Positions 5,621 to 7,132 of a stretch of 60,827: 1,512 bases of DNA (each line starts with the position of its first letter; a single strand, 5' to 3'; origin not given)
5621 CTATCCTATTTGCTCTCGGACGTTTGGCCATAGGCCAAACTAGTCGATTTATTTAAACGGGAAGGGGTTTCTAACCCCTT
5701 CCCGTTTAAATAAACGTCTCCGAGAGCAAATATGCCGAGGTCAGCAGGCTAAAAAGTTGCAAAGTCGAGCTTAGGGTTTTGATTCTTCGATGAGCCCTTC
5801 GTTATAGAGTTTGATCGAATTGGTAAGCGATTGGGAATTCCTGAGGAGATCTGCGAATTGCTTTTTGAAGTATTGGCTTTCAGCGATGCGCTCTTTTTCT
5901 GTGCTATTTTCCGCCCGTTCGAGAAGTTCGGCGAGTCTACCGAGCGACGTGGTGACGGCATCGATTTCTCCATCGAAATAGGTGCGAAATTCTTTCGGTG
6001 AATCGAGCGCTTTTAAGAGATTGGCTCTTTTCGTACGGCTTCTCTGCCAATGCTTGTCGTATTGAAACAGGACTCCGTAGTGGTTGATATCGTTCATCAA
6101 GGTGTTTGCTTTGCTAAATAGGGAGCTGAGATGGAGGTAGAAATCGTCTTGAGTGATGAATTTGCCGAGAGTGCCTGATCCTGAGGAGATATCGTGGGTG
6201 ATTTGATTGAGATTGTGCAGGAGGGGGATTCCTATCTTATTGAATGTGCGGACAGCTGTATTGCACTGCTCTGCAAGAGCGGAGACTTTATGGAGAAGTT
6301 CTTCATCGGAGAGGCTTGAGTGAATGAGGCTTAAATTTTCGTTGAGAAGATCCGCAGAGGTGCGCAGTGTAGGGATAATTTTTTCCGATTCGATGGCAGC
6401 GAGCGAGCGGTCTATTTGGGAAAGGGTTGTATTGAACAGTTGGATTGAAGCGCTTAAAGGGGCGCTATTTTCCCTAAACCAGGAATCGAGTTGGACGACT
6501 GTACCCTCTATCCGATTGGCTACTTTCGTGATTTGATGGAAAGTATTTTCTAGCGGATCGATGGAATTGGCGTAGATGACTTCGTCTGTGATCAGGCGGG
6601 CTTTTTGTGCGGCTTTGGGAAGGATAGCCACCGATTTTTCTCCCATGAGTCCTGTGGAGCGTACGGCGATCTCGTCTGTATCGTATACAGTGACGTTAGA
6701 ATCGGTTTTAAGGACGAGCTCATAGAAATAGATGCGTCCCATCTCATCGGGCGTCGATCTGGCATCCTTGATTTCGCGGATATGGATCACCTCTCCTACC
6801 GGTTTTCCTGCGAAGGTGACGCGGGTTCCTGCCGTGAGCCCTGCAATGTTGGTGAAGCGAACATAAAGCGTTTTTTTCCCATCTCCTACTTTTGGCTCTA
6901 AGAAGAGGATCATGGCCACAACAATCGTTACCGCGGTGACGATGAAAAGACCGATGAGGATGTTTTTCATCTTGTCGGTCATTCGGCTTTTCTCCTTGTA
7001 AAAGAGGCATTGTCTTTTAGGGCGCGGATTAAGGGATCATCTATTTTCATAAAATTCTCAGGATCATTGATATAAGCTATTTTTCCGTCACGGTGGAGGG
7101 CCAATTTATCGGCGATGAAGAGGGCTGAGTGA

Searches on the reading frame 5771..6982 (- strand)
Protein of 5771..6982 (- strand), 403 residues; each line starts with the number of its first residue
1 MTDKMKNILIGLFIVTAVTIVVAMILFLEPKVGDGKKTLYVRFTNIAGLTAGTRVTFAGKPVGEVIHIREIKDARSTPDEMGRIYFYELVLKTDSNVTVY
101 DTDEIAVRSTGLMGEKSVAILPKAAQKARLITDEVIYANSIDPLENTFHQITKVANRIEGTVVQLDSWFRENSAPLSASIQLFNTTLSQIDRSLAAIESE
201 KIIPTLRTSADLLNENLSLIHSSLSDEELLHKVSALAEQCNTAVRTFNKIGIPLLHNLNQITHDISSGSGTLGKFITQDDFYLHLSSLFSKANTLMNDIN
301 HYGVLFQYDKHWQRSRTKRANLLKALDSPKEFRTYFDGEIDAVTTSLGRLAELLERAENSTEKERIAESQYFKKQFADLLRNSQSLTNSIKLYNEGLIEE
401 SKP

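Call 60: search_protein_families(library=ncbifam, proteins=[window:5771-6982:-], max_evalue=1e-10)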
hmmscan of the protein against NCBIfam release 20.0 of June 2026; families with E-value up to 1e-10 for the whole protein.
window:5771-6982:- (403 aa): 2 families
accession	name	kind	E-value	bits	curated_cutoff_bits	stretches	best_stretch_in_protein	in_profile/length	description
TIGR00996.1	Mtu_fam_mce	paralog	7.4e-15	54.9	140.5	1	13-278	5-252/291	MCE family protein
NF047463.1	CllEntPrLepto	equivalog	1.4e-12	47.7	400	0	5-136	4-140/250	mammalian cell entry protein Mce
